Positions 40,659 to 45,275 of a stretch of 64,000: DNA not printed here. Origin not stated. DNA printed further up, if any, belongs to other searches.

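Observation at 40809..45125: Glycine-coded C-A-T-R NRPS could make N-acyl-glycinal or N-acylethanolamine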

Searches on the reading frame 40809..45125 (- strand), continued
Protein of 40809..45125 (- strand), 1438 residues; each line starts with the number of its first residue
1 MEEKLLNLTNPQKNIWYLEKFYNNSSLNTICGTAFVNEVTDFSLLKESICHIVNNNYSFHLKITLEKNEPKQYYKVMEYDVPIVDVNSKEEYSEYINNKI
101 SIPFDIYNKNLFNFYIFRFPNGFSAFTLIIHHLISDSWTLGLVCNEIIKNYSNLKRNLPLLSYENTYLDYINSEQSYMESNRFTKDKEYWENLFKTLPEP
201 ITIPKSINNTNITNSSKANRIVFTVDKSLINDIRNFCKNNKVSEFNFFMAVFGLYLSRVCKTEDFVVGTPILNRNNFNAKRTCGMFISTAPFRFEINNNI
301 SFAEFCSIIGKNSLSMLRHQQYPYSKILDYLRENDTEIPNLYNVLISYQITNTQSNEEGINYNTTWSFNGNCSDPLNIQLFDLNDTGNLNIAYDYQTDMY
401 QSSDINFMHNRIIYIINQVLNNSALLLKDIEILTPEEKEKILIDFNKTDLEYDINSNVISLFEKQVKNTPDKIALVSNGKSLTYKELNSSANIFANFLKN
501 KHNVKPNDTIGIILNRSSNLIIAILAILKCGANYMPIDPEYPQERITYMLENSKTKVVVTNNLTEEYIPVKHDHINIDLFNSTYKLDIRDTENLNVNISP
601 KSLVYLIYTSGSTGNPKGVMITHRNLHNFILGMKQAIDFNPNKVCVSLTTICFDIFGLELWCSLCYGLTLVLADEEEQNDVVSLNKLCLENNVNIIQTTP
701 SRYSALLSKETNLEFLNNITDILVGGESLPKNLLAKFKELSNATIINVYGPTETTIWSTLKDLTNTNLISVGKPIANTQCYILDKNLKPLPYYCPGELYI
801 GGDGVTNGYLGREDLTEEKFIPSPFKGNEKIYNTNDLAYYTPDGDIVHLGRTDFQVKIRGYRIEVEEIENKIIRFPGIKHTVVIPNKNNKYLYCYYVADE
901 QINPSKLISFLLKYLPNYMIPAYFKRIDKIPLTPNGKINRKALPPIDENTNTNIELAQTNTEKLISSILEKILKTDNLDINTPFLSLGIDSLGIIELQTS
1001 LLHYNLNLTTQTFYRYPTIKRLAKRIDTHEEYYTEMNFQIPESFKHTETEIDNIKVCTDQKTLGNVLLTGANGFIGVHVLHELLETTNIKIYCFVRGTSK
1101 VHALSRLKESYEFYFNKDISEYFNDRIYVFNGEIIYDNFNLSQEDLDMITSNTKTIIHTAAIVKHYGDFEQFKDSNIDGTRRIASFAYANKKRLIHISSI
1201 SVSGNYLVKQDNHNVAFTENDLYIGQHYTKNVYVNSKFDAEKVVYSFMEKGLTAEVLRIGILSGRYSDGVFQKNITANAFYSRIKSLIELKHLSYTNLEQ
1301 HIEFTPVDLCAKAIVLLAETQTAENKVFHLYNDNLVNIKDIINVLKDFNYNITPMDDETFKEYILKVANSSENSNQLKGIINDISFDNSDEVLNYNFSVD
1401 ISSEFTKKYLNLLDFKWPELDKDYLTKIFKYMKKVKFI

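Call 10: find_homologous_proteins(query=window:40809-45125:-, max_evalue=1e-50)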
Query window:40809-45125:- (1438 aa): 1397 proteins with E <= 1e-50 among 8000 candidates; the best 120 are listed.
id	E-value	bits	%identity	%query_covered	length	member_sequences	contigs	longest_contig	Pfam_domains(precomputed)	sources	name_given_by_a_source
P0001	0.0e+0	3218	100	100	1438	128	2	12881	PF00668.26,PF04321.24,PF16363.12,PF00550.32,PF01073.26,PF00501.35,PF13193.13,PF07993.19,PF01370.28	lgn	-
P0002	0.0e+0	2779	84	100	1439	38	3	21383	PF00668.26,PF04321.24,PF16363.12,PF00550.32,PF01073.26,PF00501.35,PF13193.13,PF07993.19,PF01370.28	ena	-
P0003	0.0e+0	2775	84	100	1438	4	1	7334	PF00668.26,PF04321.24,PF00550.32,PF01073.26,PF00501.35,PF07993.19,PF01370.28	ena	-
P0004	0.0e+0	2049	51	71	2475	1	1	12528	PF00668.26,PF00550.32,PF00501.35,PF13193.13,PF07993.19,PF01370.28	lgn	-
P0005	0.0e+0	2013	52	69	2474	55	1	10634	PF00668.26,PF00550.32,PF00501.35,PF13193.13,PF07993.19,PF01370.28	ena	-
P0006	0.0e+0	2012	51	71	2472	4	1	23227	PF00668.26,PF00550.32,PF00501.35,PF13193.13,PF07993.19,PF01370.28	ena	-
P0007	0.0e+0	2005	51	71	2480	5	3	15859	PF00668.26,PF00550.32,PF00501.35,PF13193.13,PF07993.19,PF01370.28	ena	-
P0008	0.0e+0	2000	51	71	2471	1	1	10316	PF00668.26,PF16363.12,PF00550.32,PF00501.35,PF13193.13,PF07993.19,PF01370.28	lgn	-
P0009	0.0e+0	1986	62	100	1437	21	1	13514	PF00668.26,PF04321.24,PF16363.12,PF00550.32,PF01073.26,PF00501.35,PF13193.13,PF07993.19,PF01370.28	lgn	-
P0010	0.0e+0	1971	51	71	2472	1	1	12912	PF00668.26,PF00550.32,PF00501.35,PF13193.13,PF07993.19,PF01370.28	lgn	-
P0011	0.0e+0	1968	61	100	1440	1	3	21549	PF00668.26,PF04321.24,PF16363.12,PF02719.22,PF00550.32,PF01073.26,PF00501.35,PF07993.19,PF01370.28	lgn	-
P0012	0.0e+0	1966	61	100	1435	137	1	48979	PF00668.26,PF04321.24,PF00550.32,PF01073.26,PF00501.35,PF13193.13,PF07993.19,PF01370.28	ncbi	-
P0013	0.0e+0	1963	62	100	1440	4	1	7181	PF00668.26,PF04321.24,PF00550.32,PF01073.26,PF00501.35,PF13193.13,PF07993.19,PF01370.28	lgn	-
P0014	0.0e+0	1951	60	100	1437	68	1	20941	PF00668.26,PF04321.24,PF00550.32,PF01073.26,PF00501.35,PF07993.19,PF01370.28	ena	-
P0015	0.0e+0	1945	61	100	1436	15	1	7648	PF00668.26,PF04321.24,PF00550.32,PF01073.26,PF00501.35,PF13193.13,PF07993.19,PF01370.28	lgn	-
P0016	0.0e+0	1942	61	100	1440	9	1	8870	PF00668.26,PF04321.24,PF00550.32,PF01073.26,PF00501.35,PF13193.13,PF07993.19,PF01370.28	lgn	-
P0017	0.0e+0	1936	52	71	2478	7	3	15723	PF00668.26,PF00550.32,PF00501.35,PF13193.13,PF07993.19,PF01370.28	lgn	-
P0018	0.0e+0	1935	49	71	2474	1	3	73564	PF00668.26,PF00550.32,PF00501.35,PF13193.13,PF07993.19,PF01370.28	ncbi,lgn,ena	-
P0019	0.0e+0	1918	51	71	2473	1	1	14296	PF00668.26,PF00550.32,PF00501.35,PF13193.13,PF07993.19,PF01370.28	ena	-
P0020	0.0e+0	1917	48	71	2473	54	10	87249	PF00668.26,PF04321.24,PF16363.12,PF00550.32,PF00501.35,PF13193.13,PF07993.19,PF01370.28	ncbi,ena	-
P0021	0.0e+0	1914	51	71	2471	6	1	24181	PF00668.26,PF00550.32,PF00501.35,PF13193.13,PF07993.19,PF01370.28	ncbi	-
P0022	0.0e+0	1911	51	71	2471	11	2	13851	PF00668.26,PF00550.32,PF00501.35,PF13193.13,PF07993.19,PF01370.28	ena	-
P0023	0.0e+0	1908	53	71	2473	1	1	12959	PF00668.26,PF04321.24,PF16363.12,PF00550.32,PF00501.35,PF13193.13,PF07993.19,PF01370.28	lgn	-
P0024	0.0e+0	1899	52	69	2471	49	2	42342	PF00668.26,PF00550.32,PF00501.35,PF13193.13,PF07993.19,PF01370.28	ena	-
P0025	0.0e+0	1897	52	69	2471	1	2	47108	PF00668.26,PF00550.32,PF00501.35,PF13193.13,PF07993.19,PF01370.28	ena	-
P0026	0.0e+0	1897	53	69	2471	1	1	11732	PF00668.26,PF00550.32,PF00501.35,PF13193.13,PF07993.19,PF01370.28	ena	-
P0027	0.0e+0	1896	53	69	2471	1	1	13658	PF00668.26,PF00550.32,PF00501.35,PF13193.13,PF07993.19,PF01370.28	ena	-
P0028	0.0e+0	1895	52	69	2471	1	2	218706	PF00668.26,PF00550.32,PF00501.35,PF13193.13,PF07993.19,PF01370.28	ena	-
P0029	0.0e+0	1892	52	69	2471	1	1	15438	PF00668.26,PF00550.32,PF00501.35,PF13193.13,PF07993.19,PF01370.28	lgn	-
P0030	0.0e+0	1890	52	69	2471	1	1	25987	PF00668.26,PF00550.32,PF00501.35,PF13193.13,PF07993.19,PF01370.28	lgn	-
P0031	0.0e+0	1883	50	71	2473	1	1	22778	PF00668.26,PF00550.32,PF00501.35,PF13193.13,PF07993.19,PF01370.28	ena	-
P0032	0.0e+0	1873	50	71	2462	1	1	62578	PF00668.26,PF00550.32,PF00501.35,PF13193.13,PF07993.19,PF01370.28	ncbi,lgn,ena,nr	ncbi:MAG: amino acid adenylation domain-containing protein [Clostridia bacterium]|nr:amino acid aden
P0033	0.0e+0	1871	52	71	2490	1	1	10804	PF00668.26,PF04321.24,PF00550.32,PF00501.35,PF13193.13,PF07993.19,PF01370.28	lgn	-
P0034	0.0e+0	1868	50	70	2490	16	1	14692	PF00668.26,PF00550.32,PF00501.35,PF13193.13,PF07993.19,PF01370.28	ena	-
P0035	0.0e+0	1867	50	71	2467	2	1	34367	PF00668.26,PF04321.24,PF00550.32,PF00501.35,PF13193.13,PF07993.19,PF01370.28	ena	-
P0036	0.0e+0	1866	52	71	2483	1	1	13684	PF00668.26,PF04321.24,PF16363.12,PF00550.32,PF01073.26,PF00501.35,PF13193.13,PF07993.19,PF01370.28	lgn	-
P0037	0.0e+0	1866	51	71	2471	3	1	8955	PF00668.26,PF00550.32,PF00501.35,PF13193.13,PF07993.19,PF01370.28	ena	-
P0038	0.0e+0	1865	52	69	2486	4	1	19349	PF00668.26,PF00550.32,PF00501.35,PF13193.13,PF07993.19,PF01370.28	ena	-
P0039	0.0e+0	1862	60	100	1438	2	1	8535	PF00668.26,PF04321.24,PF16363.12,PF00550.32,PF00501.35,PF13193.13,PF07993.19,PF01370.28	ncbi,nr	ncbi:MAG: amino acid adenylation domain-containing protein [bacterium]|nr:amino acid adenylation dom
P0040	0.0e+0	1858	51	71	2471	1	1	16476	PF00668.26,PF00550.32,PF00501.35,PF13193.13,PF07993.19,PF01370.28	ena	-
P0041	0.0e+0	1857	49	71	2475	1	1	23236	PF00668.26,PF04321.24,PF16363.12,PF00550.32,PF01073.26,PF00501.35,PF13193.13,PF07993.19,PF01370.28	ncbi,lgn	-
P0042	0.0e+0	1856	51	71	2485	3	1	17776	PF00668.26,PF00550.32,PF01073.26,PF00501.35,PF13193.13,PF07993.19,PF01370.28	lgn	-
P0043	0.0e+0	1853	50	71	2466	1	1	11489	PF00668.26,PF04321.24,PF00550.32,PF00501.35,PF13193.13,PF07993.19,PF01370.28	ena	-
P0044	0.0e+0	1850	48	72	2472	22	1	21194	PF00668.26,PF04321.24,PF00550.32,PF00501.35,PF13193.13,PF07993.19,PF01370.28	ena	-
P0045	0.0e+0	1846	59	100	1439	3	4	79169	PF00668.26,PF16363.12,PF00550.32,PF00501.35,PF07993.19,PF01370.28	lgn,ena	-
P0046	0.0e+0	1845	59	100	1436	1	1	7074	PF00668.26,PF16363.12,PF00550.32,PF01073.26,PF00501.35,PF13193.13,PF07993.19,PF01370.28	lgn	-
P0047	0.0e+0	1843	50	71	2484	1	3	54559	PF00668.26,PF00550.32,PF01073.26,PF00501.35,PF13193.13,PF07993.19,PF01370.28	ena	-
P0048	0.0e+0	1841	50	72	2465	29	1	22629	PF00668.26,PF00550.32,PF01073.26,PF00501.35,PF13193.13,PF07993.19,PF01370.28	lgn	-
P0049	0.0e+0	1833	50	71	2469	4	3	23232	PF00668.26,PF00550.32,PF00501.35,PF13193.13,PF07993.19,PF01370.28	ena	-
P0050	0.0e+0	1832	48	70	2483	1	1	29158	PF00668.26,PF04321.24,PF00550.32,PF00501.35,PF13193.13,PF07993.19,PF01370.28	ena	-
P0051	0.0e+0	1832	59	100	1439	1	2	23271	PF00668.26,PF04321.24,PF16363.12,PF00550.32,PF00501.35,PF13193.13,PF07993.19,PF01370.28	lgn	-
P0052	0.0e+0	1828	49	69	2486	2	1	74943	PF00668.26,PF00550.32,PF00501.35,PF13193.13,PF07993.19,PF01370.28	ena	-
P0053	0.0e+0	1827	46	72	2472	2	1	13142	PF00668.26,PF00550.32,PF00501.35,PF13193.13,PF07993.19,PF01370.28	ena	-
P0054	0.0e+0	1826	48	71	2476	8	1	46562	PF00668.26,PF00550.32,PF01073.26,PF00501.35,PF13193.13,PF07993.19,PF01370.28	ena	-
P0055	0.0e+0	1825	52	71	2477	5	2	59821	PF00668.26,PF04321.24,PF00550.32,PF00501.35,PF13193.13,PF07993.19,PF01370.28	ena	-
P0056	0.0e+0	1824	59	100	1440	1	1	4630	PF00668.26,PF04321.24,PF16363.12,PF00550.32,PF00501.35,PF13193.13,PF07993.19,PF01370.28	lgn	-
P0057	0.0e+0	1823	52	69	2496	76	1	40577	PF00668.26,PF04321.24,PF00550.32,PF01073.26,PF00501.35,PF13193.13,PF07993.19,PF01370.28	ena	-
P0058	0.0e+0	1823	47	71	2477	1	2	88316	PF00668.26,PF04321.24,PF16363.12,PF00550.32,PF00501.35,PF13193.13,PF07993.19,PF01370.28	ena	-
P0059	0.0e+0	1814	47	71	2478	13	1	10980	PF00668.26,PF00550.32,PF00501.35,PF13193.13,PF07993.19,PF01370.28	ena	-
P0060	0.0e+0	1813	47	71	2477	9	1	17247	PF00668.26,PF00550.32,PF00501.35,PF13193.13,PF07993.19,PF01370.28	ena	-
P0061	0.0e+0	1813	37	99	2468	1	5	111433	PF00668.26,PF00550.32,PF00501.35,PF13193.13,PF07993.19,PF01370.28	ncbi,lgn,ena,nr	ncbi:MAG: amino acid adenylation domain-containing protein [Clostridia bacterium]|nr:amino acid aden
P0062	0.0e+0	1813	52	69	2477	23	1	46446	PF00668.26,PF04321.24,PF00550.32,PF00501.35,PF13193.13,PF07993.19,PF01370.28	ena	-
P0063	0.0e+0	1811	49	72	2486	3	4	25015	PF00668.26,PF04321.24,PF16363.12,PF00550.32,PF01073.26,PF00501.35,PF13193.13,PF07993.19,PF01370.28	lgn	-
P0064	0.0e+0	1808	58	100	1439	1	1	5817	PF00668.26,PF04321.24,PF16363.12,PF00550.32,PF00501.35,PF13193.13,PF07993.19,PF01370.28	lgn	-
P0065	0.0e+0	1808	49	72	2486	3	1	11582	PF00668.26,PF04321.24,PF16363.12,PF00550.32,PF01073.26,PF00501.35,PF13193.13,PF07993.19,PF01370.28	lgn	-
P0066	0.0e+0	1804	49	71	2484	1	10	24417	PF00668.26,PF04321.24,PF16363.12,PF00550.32,PF01073.26,PF00501.35,PF13193.13,PF07993.19,PF01370.28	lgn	-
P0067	0.0e+0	1800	49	71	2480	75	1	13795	PF00668.26,PF00550.32,PF01073.26,PF00501.35,PF13193.13,PF07993.19,PF01370.28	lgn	-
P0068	0.0e+0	1796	51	70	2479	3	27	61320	PF00668.26,PF00550.32,PF00501.35,PF13193.13,PF07993.19,PF01370.28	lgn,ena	-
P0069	0.0e+0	1794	37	100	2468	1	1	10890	PF00668.26,PF00550.32,PF00501.35,PF13193.13,PF07993.19,PF01370.28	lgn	-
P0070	0.0e+0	1787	37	99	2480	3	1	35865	PF00668.26,PF04321.24,PF16363.12,PF00550.32,PF00501.35,PF13193.13,PF07993.19,PF01370.28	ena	-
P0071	0.0e+0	1786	37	99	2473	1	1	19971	PF00668.26,PF00550.32,PF00501.35,PF13193.13,PF07993.19,PF01370.28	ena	-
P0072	0.0e+0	1785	36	99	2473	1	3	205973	PF00668.26,PF00550.32,PF00501.35,PF13193.13,PF07993.19,PF01370.28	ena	-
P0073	0.0e+0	1781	36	99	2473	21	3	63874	PF00668.26,PF00550.32,PF00501.35,PF13193.13,PF07993.19,PF01370.28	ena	-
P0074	0.0e+0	1774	38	99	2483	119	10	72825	PF00668.26,PF00550.32,PF00501.35,PF13193.13,PF07993.19,PF01370.28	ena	-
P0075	0.0e+0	1770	47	71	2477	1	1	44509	PF00668.26,PF04321.24,PF00550.32,PF01073.26,PF00501.35,PF13193.13,PF07993.19,PF01370.28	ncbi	-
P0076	0.0e+0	1770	49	71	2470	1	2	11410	PF00668.26,PF16363.12,PF00550.32,PF00501.35,PF13193.13,PF07993.19,PF01370.28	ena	-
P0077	0.0e+0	1766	37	99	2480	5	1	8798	PF00668.26,PF00550.32,PF01073.26,PF00501.35,PF13193.13,PF07993.19,PF01370.28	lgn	-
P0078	0.0e+0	1765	49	71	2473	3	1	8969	PF00668.26,PF16363.12,PF00550.32,PF00501.35,PF13193.13,PF07993.19,PF01370.28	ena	-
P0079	0.0e+0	1763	50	69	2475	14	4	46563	PF00668.26,PF04321.24,PF00550.32,PF00501.35,PF13193.13,PF07993.19,PF01370.28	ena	-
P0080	0.0e+0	1759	50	69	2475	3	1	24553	PF00668.26,PF04321.24,PF00550.32,PF00501.35,PF13193.13,PF07993.19,PF01370.28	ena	-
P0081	0.0e+0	1758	36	98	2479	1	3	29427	PF00668.26,PF04321.24,PF16363.12,PF00550.32,PF01073.26,PF00501.35,PF13193.13,PF07993.19,PF01370.28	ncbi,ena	-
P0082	0.0e+0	1753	46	73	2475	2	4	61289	PF00668.26,PF16363.12,PF00550.32,PF01073.26,PF00501.35,PF13193.13,PF07993.19,PF01370.28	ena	-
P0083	0.0e+0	1752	37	100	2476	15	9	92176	PF00668.26,PF00550.32,PF00501.35,PF13193.13,PF07993.19,PF01370.28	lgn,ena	-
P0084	0.0e+0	1752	49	69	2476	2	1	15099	PF00668.26,PF00550.32,PF01073.26,PF00501.35,PF13193.13,PF07993.19,PF01370.28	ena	-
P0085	0.0e+0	1746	44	72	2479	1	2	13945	PF00668.26,PF04321.24,PF16363.12,PF00550.32,PF01073.26,PF00501.35,PF13193.13,PF07993.19,PF01370.28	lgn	-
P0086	0.0e+0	1741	37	99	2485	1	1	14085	PF00668.26,PF04321.24,PF16363.12,PF02719.22,PF00550.32,PF01073.26,PF00501.35,PF13193.13,PF07993.19,PF01370.28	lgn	-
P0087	0.0e+0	1741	55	100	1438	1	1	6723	PF00668.26,PF04321.24,PF16363.12,PF00550.32,PF00501.35,PF07993.19,PF01370.28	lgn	-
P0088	0.0e+0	1737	55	100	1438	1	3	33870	PF00668.26,PF04321.24,PF16363.12,PF00550.32,PF00501.35,PF07993.19,PF01370.28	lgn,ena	-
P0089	0.0e+0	1735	55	100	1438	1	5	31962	PF00668.26,PF04321.24,PF16363.12,PF00550.32,PF00501.35,PF07993.19,PF01370.28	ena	-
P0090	0.0e+0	1735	55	100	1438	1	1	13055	PF00668.26,PF04321.24,PF16363.12,PF00550.32,PF00501.35,PF07993.19,PF01370.28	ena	-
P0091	0.0e+0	1734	55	100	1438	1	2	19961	PF00668.26,PF04321.24,PF16363.12,PF00550.32,PF00501.35,PF07993.19,PF01370.28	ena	-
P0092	0.0e+0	1733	55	100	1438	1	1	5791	PF00668.26,PF04321.24,PF16363.12,PF00550.32,PF00501.35,PF07993.19,PF01370.28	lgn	-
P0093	0.0e+0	1732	55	100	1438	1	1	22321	PF00668.26,PF04321.24,PF16363.12,PF00550.32,PF00501.35,PF07993.19,PF01370.28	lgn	-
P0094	0.0e+0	1727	36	99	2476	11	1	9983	PF00668.26,PF00550.32,PF00501.35,PF13193.13,PF07993.19,PF01370.28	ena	-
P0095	0.0e+0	1723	47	72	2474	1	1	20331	PF00668.26,PF00550.32,PF01073.26,PF00501.35,PF13193.13,PF07993.19,PF01370.28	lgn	-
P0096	0.0e+0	1717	43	71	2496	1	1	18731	PF00668.26,PF04321.24,PF00550.32,PF01073.26,PF00501.35,PF13193.13,PF07993.19,PF01370.28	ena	-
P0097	0.0e+0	1717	47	72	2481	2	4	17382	PF00668.26,PF04321.24,PF00550.32,PF01073.26,PF00501.35,PF13193.13,PF07993.19,PF01370.28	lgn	-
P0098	0.0e+0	1714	37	100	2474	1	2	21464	PF00668.26,PF00550.32,PF00501.35,PF13193.13,PF07993.19,PF01370.28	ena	-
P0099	0.0e+0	1713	45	71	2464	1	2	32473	PF00668.26,PF00550.32,PF01073.26,PF00501.35,PF13193.13,PF07993.19,PF01370.28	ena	-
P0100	0.0e+0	1712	37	99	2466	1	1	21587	PF00668.26,PF00550.32,PF01073.26,PF00501.35,PF13193.13,PF07993.19,PF01370.28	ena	-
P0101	0.0e+0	1711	37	93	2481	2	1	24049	PF00668.26,PF16363.12,PF00550.32,PF00501.35,PF13193.13,PF07993.19,PF01370.28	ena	-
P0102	0.0e+0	1711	38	99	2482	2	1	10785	PF00668.26,PF04321.24,PF16363.12,PF00550.32,PF00501.35,PF13193.13,PF07993.19,PF01370.28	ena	-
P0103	0.0e+0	1708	36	99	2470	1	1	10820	PF00668.26,PF00550.32,PF00501.35,PF13193.13,PF07993.19,PF01370.28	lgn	-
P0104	0.0e+0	1703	45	71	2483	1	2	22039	PF00668.26,PF04321.24,PF16363.12,PF00550.32,PF01073.26,PF00501.35,PF13193.13,PF07993.19,PF01370.28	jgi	jgi:fengycin family lipopeptide synthetase D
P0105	0.0e+0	1700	47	71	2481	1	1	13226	PF00668.26,PF04321.24,PF00550.32,PF01073.26,PF00501.35,PF13193.13,PF07993.19,PF23297.2,PF01370.28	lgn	-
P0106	0.0e+0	1700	37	99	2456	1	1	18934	PF00668.26,PF00550.32,PF01073.26,PF00501.35,PF13193.13,PF07993.19,PF01370.28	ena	-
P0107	0.0e+0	1697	45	71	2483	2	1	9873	PF00668.26,PF04321.24,PF16363.12,PF00550.32,PF01073.26,PF00501.35,PF13193.13,PF07993.19,PF01370.28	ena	-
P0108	0.0e+0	1696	46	71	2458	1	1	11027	PF00668.26,PF00550.32,PF01073.26,PF00501.35,PF13193.13,PF07993.19,PF01370.28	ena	-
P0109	0.0e+0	1696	37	99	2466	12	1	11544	PF00668.26,PF04321.24,PF00550.32,PF00501.35,PF13193.13,PF07993.19,PF02458.21,PF01370.28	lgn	-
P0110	0.0e+0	1695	36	99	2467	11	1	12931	PF00668.26,PF00550.32,PF00501.35,PF13193.13,PF07993.19,PF01370.28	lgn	-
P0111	0.0e+0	1693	37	99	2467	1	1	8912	PF00668.26,PF04321.24,PF00550.32,PF00501.35,PF13193.13,PF07993.19,PF01370.28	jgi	-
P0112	0.0e+0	1692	36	99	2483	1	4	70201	PF00668.26,PF00550.32,PF00501.35,PF13193.13,PF07993.19,PF01370.28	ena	-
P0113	0.0e+0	1689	47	71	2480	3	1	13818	PF00668.26,PF04321.24,PF00550.32,PF01073.26,PF00501.35,PF13193.13,PF07993.19,PF23297.2,PF01370.28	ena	-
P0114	0.0e+0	1684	47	71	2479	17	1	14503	PF00668.26,PF16363.12,PF00550.32,PF00501.35,PF13193.13,PF07993.19,PF01370.28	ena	-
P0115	0.0e+0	1681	37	99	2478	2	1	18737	PF00668.26,PF04321.24,PF00550.32,PF00501.35,PF13193.13,PF07993.19,PF01370.28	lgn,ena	-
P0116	0.0e+0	1681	44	71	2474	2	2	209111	PF00668.26,PF00550.32,PF00501.35,PF13193.13,PF07993.19,PF01370.28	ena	-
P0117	0.0e+0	1678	44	71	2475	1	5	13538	PF00668.26,PF00550.32,PF00501.35,PF13193.13,PF07993.19,PF01370.28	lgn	-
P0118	0.0e+0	1677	43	71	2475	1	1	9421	PF00668.26,PF00550.32,PF00501.35,PF13193.13,PF07993.19,PF01370.28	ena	-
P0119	0.0e+0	1677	44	71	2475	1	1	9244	PF00668.26,PF00550.32,PF00501.35,PF13193.13,PF07993.19,PF01370.28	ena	-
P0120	0.0e+0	1677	46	71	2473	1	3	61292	PF00668.26,PF00550.32,PF01073.26,PF00501.35,PF13193.13,PF07993.19,PF01370.28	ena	-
